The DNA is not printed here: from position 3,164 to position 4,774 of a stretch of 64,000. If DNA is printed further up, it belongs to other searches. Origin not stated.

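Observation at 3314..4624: eEF1A/HBS1-family GTPase paralog with eroded catalytic motifs (possible Ski7-like pseudo-GTPase)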

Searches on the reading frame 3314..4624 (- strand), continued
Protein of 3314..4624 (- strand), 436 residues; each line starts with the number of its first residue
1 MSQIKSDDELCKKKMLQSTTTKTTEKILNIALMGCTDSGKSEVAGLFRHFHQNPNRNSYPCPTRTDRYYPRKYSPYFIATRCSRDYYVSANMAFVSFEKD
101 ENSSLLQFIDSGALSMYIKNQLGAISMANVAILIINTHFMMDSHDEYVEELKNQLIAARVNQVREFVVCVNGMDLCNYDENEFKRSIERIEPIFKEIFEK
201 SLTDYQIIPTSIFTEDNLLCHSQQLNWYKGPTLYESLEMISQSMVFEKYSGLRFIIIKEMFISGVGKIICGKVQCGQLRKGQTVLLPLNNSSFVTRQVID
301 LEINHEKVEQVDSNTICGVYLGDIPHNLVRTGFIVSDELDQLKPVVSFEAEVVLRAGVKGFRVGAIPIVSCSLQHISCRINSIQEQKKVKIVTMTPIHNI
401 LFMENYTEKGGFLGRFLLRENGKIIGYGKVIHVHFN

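Call 39: list_cluster_members(proteins=[P0001, P0015, P0100, P0050, P0020, P0063, P0084, P0061, P0041, P0065])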
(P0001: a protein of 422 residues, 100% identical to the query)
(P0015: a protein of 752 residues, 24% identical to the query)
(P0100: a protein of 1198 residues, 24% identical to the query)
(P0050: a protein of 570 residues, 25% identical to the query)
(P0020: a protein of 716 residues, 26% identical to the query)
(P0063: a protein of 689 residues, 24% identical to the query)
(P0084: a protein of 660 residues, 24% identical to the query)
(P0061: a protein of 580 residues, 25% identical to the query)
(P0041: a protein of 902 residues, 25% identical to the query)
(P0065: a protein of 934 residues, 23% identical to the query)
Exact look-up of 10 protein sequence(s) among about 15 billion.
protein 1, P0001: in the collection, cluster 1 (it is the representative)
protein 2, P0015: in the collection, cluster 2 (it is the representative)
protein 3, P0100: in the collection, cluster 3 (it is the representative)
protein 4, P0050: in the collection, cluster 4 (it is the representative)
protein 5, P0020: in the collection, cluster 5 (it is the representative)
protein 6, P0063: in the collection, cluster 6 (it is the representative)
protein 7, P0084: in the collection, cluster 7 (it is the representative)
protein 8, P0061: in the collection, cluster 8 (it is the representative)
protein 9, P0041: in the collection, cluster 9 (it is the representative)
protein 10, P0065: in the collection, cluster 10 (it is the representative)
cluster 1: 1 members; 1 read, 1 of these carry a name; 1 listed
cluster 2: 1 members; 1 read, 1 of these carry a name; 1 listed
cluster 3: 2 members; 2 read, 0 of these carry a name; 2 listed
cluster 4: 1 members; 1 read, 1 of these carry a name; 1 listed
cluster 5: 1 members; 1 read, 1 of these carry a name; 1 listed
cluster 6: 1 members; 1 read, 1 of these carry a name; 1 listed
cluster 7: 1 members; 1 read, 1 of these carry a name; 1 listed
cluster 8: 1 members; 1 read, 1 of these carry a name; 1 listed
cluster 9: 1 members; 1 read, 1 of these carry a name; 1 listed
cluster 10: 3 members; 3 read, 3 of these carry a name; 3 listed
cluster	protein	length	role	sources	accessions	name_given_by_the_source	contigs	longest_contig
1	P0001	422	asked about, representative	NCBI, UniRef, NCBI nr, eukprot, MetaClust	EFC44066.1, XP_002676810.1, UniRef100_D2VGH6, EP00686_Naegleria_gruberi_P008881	predicted protein [Naegleria gruberi] | Predicted protein n=1 Tax=Naegleria gruberi TaxID=5762 RepID=D2VGH6_NAEGR | uncharacterized protein NAEGRDRAFT_67982 [Naegleria gruberi]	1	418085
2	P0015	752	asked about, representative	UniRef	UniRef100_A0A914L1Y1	Tr-type G domain-containing protein n=4 Tax=Meloidogyne incognita group TaxID=654580 ...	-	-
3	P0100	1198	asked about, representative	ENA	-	-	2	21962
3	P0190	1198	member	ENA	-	-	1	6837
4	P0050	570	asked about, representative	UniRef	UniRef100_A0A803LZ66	Tr-type G domain-containing protein n=2 Tax=Chenopodium quinoa TaxID=63459 ...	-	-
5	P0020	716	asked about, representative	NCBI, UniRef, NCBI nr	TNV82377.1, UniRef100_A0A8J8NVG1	hypothetical protein FGO68_gene4424 [Halteria grandinella] | Tr-type G domain-containing protein n=1 Tax=Halteria grandinella TaxID=5974 ...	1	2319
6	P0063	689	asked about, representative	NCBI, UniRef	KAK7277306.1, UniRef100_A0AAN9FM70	hypothetical protein RIF29_18457 [Crotalaria pallida] | Tr-type G domain-containing protein n=1 Tax=Crotalaria pallida TaxID=3830 ...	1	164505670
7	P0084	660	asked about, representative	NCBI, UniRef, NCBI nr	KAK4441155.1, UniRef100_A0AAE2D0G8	Elongation factor 1-alpha [Sesamum alatum] | Elongation factor 1-alpha n=1 Tax=Sesamum alatum TaxID=300844 RepID=A0AAE2D0G8_9LAMI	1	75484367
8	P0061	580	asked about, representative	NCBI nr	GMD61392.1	elongation factor 1-alpha-like [Ipomoea batatas]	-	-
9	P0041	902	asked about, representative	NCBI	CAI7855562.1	unnamed protein product [Closterium sp. NIES-54]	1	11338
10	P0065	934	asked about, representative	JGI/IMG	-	elongation factor 1-alpha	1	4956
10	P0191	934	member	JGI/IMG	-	elongation factor 1-alpha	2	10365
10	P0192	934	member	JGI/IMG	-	elongation factor 1-alpha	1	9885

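Call 40: search_solved_structures(query=P0004, max_evalue=1e-10)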
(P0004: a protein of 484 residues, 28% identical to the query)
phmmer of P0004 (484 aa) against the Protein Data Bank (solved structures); distinct sequences matched with E-value up to 1e-10: 29.
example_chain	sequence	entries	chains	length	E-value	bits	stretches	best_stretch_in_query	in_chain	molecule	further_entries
1f60_A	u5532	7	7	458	3.3e-51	177.5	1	95-445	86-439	ELONGATION FACTOR EEF1A | ELONGATION FACTOR 1-ALPHA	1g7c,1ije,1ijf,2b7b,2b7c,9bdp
5o8w_A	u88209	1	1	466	3.5e-51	177.5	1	95-445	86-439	Elongation factor 1-alpha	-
3wy9_A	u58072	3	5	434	8.2e-51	176.2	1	67-452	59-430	Elongation factor 1-alpha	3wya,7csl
6ra9_A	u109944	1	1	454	5.9e-50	173.4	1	95-448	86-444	Elongation factor 1-alpha 2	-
4c0s_A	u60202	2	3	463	6e-50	173.4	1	95-448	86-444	ELONGATION FACTOR 1-ALPHA 2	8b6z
6ra9_B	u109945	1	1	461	6e-50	173.4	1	95-448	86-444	Elongation factor 1-alpha 2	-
4cxg_A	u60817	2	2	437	8.1e-50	173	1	93-445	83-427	ELONGATION FACTOR 1A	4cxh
3vmf_A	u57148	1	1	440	8.3e-50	172.9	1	93-445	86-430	Elongation factor 1-alpha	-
3wxm_A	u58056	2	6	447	8.4e-50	172.9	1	93-445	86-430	Elongation factor 1-alpha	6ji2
5lzs_jj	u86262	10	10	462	1.3e-49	172.3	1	95-446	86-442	Elongation factor 1-alpha 1 | eEF1A | eukaryotic elongation factor 1A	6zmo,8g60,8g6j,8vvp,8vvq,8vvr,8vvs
8g5z_EF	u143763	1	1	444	1.3e-49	172.2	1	95-445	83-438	Elongation factor 1-alpha 1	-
9b0s_CF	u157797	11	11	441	1.7e-49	171.9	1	95-445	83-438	Putative elongation factor 1-alpha-like 3 | Elongation factor 1-alpha 1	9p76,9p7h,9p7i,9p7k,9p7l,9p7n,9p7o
1jny_A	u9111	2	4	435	2.2e-48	168.2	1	93-444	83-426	Elongation factor 1-alpha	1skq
4d61_i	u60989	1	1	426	2e-32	115.6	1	93-447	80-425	EUKARYOTIC PEPTIDE CHAIN RELEASE FACTOR GTP-BINDING SUBUNIT ERF3A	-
5lzt_jj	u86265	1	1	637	2.2e-32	115.5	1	93-450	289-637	eRF3a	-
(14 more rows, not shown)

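Call 41: search_solved_structures(query=P0015, max_evalue=1e-10)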
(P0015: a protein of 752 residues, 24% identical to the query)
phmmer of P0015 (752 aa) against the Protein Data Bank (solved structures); distinct sequences matched with E-value up to 1e-10: 99 (the best 60 are shown).
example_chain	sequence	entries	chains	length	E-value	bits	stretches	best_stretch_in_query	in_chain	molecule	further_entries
5lzs_jj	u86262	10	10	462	0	1198.9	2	1-335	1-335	Elongation factor 1-alpha 1 | eEF1A | eukaryotic elongation factor 1A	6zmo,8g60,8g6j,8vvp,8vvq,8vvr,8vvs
9b0s_CF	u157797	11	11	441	0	1092.7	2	4-336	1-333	Putative elongation factor 1-alpha-like 3 | Elongation factor 1-alpha 1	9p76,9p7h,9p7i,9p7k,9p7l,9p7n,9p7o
1f60_A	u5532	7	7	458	0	1084.3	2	1-335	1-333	ELONGATION FACTOR EEF1A | ELONGATION FACTOR 1-ALPHA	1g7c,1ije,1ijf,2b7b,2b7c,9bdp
4c0s_A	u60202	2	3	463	0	1072.7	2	440-747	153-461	ELONGATION FACTOR 1-ALPHA 2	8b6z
6ra9_B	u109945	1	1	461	2e-285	952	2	461-745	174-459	Elongation factor 1-alpha 2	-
6ra9_A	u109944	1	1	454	9.1e-265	883.7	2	427-740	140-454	Elongation factor 1-alpha 2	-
8g5z_EF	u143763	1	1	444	6.6e-255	851.1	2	4-336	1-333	Elongation factor 1-alpha 1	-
5o8w_A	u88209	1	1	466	2.5e-238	796.3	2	449-745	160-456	Elongation factor 1-alpha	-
3wxm_A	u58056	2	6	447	1.2e-148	499.9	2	4-213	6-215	Elongation factor 1-alpha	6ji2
3vmf_A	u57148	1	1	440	1.7e-148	499.3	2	4-213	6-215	Elongation factor 1-alpha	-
4cxg_A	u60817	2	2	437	1.8e-148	499.3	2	4-213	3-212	ELONGATION FACTOR 1A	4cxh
1jny_A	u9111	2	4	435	5.9e-148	497.6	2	4-217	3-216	Elongation factor 1-alpha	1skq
3wy9_A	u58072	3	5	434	3.8e-135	455.2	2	511-732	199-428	Elongation factor 1-alpha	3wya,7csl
5lzw_jj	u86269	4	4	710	1.4e-95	324.4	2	7-214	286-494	Hbs1l | HBS1-like protein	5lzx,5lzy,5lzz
7nwh_jj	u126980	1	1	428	1.3e-93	317.9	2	4-213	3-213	eRF3a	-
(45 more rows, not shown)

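Call 43: search_solved_structures(query=window:3314-4624:-, max_evalue=10)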
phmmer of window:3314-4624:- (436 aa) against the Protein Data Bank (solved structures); distinct sequences matched with E-value up to 10: 37.
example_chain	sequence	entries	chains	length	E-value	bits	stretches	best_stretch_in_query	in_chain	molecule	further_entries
3wy9_A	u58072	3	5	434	7.4e-26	94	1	28-383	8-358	Elongation factor 1-alpha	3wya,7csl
1jny_A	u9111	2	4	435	3.4e-24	88.5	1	28-433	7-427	Elongation factor 1-alpha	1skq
3vmf_A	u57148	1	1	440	9.5e-23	83.8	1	28-386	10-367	Elongation factor 1-alpha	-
3wxm_A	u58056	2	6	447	1e-22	83.7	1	28-386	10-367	Elongation factor 1-alpha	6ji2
4cxg_A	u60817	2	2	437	1e-22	83.6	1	28-386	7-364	ELONGATION FACTOR 1A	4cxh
1f60_A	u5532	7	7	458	8.3e-20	74.1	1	28-386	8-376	ELONGATION FACTOR EEF1A | ELONGATION FACTOR 1-ALPHA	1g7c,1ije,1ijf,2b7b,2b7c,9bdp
5o8w_A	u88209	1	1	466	8.9e-20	74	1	28-386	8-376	Elongation factor 1-alpha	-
4crn_P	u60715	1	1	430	1e-19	73.7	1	32-432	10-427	ERF3 IN RIBOSOME BOUND ERF1-ERF3-GDPNP COMPLEX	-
1r5b_A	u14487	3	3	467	5.8e-18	68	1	28-433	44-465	Eukaryotic peptide chain release factor GTP-binding subunit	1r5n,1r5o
3mca_A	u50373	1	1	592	8.6e-15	57.5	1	25-429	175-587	Elongation factor 1 alpha-like protein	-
5lzs_jj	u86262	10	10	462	8.9e-15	57.5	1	28-386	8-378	Elongation factor 1-alpha 1 | eEF1A | eukaryotic elongation factor 1A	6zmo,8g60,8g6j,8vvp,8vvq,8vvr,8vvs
9b0s_CF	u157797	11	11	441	9.3e-15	57.4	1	28-386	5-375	Putative elongation factor 1-alpha-like 3 | Elongation factor 1-alpha 1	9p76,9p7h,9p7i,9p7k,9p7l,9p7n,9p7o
8g5z_EF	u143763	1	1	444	9.5e-15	57.4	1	28-386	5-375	Elongation factor 1-alpha 1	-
6ra9_A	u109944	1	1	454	1.7e-14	56.6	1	28-386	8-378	Elongation factor 1-alpha 2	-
6ra9_B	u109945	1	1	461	1.8e-14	56.5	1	28-386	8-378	Elongation factor 1-alpha 2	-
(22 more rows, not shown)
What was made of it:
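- On Ski7: It matches 4zkd_A at 13.8 bits and E 0.17, the weakest family hit (call 43).
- Ski7 is the weakest family hit, at 13.8 bits and E 0.17 (call 43).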

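Call 48: find_encoding_contigs(protein=P0001, flank=10000, max_places=2)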
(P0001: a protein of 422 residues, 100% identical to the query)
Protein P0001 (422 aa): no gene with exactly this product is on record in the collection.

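Call 54: predict_structure(alignment_id=A2)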
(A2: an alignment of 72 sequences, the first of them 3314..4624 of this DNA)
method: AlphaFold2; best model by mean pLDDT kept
length: 436 residues; sequences in the alignment: 72
mean_pLDDT: 89.4   pTM: 0.88
mean pLDDT of the five models: 89.4, 88.0, 87.2, 86.9, 86.6
residues with pLDDT >= 90: 322; 70-90: 62; 50-70: 41; < 50: 11
segments of 3 or more residues with pLDDT < 50: 60-63, 65-67
pLDDT, mean of each block of 10 residues (from residue 1): 59 55 80 94 90 65 49 69 69 85 85 88 96 95 86 97 96 97 96 96 97 95 97 96 90 96 94 97 96 96 94 96 92 97 97 95 98 98 92 96 94 96 97 95
secondary structure, 60 per line:
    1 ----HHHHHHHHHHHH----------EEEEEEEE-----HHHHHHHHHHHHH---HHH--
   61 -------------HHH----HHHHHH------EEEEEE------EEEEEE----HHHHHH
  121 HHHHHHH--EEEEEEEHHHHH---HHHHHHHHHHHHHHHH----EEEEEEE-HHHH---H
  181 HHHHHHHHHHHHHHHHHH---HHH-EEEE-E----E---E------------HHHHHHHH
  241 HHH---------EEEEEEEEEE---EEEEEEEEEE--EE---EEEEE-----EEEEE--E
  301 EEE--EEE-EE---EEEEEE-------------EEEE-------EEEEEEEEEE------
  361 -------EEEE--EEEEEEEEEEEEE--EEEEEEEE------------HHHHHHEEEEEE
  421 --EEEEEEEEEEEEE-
elements in order: H5-16 E27-34 H40-52 H81-86 E93-98 E105-110 H115-127 E130-136 H137-141 H145-160 E165-171 H173-176 H180-198 E206-209 H233-243 E253-262 E266-275 E283-287 E293-297 E300-303 E306-308 E315-320 E334-337 E345-354 E368-371 E374-386 E389-396 H409-414 E415-420 E423-435
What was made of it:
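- AF2 model: pLDDT 89.4, pTM 0.88 (call 54). The model has a confident, compact fold (call 54).
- Tried and rejected: It was replaced by a model built from a 72-sequence alignment (call 54).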

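Call 57: fold_search(model_id=the predicted structure, library=pdb)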
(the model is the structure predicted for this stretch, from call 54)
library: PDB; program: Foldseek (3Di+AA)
matches with E <= 10: 1895; with E <= 0.001: 1032
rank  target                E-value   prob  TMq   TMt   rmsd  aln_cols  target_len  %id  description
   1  3vmf_A                2.9e-34  1.00  0.81  0.82   4.1       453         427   21  Archaeal protein (released 2012-07-25)
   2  3wxm_E                5.4e-34  1.00  0.81  0.82   4.1       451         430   22  Crystal structure of archaeal Pelota and GTP-bound EF1 alpha complex (released 2014-09-03)
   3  3wxm_G                6.0e-34  1.00  0.80  0.81   4.3       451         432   22  Crystal structure of archaeal Pelota and GTP-bound EF1 alpha complex (released 2014-09-03)
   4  3wxm_A                1.9e-33  1.00  0.80  0.81   4.3       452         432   21  Crystal structure of archaeal Pelota and GTP-bound EF1 alpha complex (released 2014-09-03)
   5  3wxm_C                2.1e-33  1.00  0.81  0.82   4.1       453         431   22  Crystal structure of archaeal Pelota and GTP-bound EF1 alpha complex (released 2014-09-03)
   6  9bdp_EF1A             8.5e-33  1.00  0.77  0.78   4.5       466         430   21  80S ribosome bound with angiogenin and complex of eEF1A and Ala-tRNAAla (released 2024-07-24)
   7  8g60_EF               2.9e-32  1.00  0.81  0.80   4.1       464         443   21  mRNA decoding in human is kinetically and structurally distinct from bacteria (CR state) (released 2023-04-19)
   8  5lzs_jj               4.4e-32  1.00  0.79  0.78   4.2       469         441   21  Structure of the mammalian ribosomal elongation complex with aminoacyl-tRNA, eEF1A, and didemnin B (released 2016-11-30)
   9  8g5z_EF               1.7e-31  1.00  0.79  0.77   4.2       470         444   21  mRNA decoding in human is kinetically and structurally distinct from bacteria (GA state) (released 2023-04-19)
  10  5lzw_jj               2.3e-30  1.00  0.80  0.82   3.9       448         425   20  Structure of the mammalian rescue complex with Pelota and Hbs1l assembled on a truncated mRNA. (released 2016-11-30)
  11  5o8w_A                9.3e-30  1.00  0.63  0.61   6.4       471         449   21  CRYSTAL STRUCTURE ANALYSIS OF THE YEAST ELONGATION FACTOR COMPLEX EEF1A:EEF1BA (released 2017-08-23)
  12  6zmo_CD               9.8e-30  1.00  0.81  0.80   4.0       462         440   21  SARS-CoV-2 Nsp1 bound to the human LYAR-80S-eEF1a ribosome complex (released 2020-08-19)
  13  3wya                  4.3e-29  1.00  0.42  0.45  12.0       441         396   22  Crystal structure of GDP-bound EF1alpha from Pyrococcus horikoshii (released 2014-12-24)
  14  2b7c_A                5.3e-29  1.00  0.62  0.62   6.5       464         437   22  Yeast guanine nucleotide exchange factor eEF1Balpha K205A mutant in complex with eEF1A (released 2006-05-02)
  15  1skq_A                6.7e-29  1.00  0.42  0.44  12.2       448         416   22  The crystal structure of Sulfolobus solfataricus elongation factor 1-alpha in complex with magnesium and GDP (released 2004-07-20)
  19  1jny_A                1.5e-28  1.00  0.41  0.42  13.1       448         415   22  Crystal structure of Sulfolobus solfataricus elongation factor 1 alpha in complex with GDP (released 2002-01-23)
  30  1jny_B                3.3e-27  1.00  0.43  0.45  12.6       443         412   22  Crystal structure of Sulfolobus solfataricus elongation factor 1 alpha in complex with GDP (released 2002-01-23)
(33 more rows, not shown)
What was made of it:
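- On EF1A/EF-Tu superfamily of translational GTPases (fold level): The AF2 model has pLDDT 89 and TM 0.81 to 3vmf/3wxm (calls 54, 57).
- Checked: The AF2 model built with a 72-sequence alignment has pLDDT 89.4 and TM 0.81 to aEF1A-GTP (calls 54, 57).
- Foldseek top hits are aEF1A-GTP in complex with Pelota or aRF1, eEF1A on the 80S ribosome, Hbs1L and eRF3, with TM about 0.8 (call 57). The overall fold also superposes on Hbs1L and eRF3, with TM about 0.80 (call 57). The model adopts the closed, GTP-like domain arrangement (call 57).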

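Call 73: find_related_loci(query=A1, collection=viral_contigs, flank=5000)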
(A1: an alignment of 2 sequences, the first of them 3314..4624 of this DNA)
Query A1 (436 aa) in viral_contigs; peptide patterns used: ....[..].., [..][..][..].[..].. (x = any residue, [..] = any of these).
458 stretches matched a pattern, but none encodes a relative of the query by tblastn (E <= 1e-3).
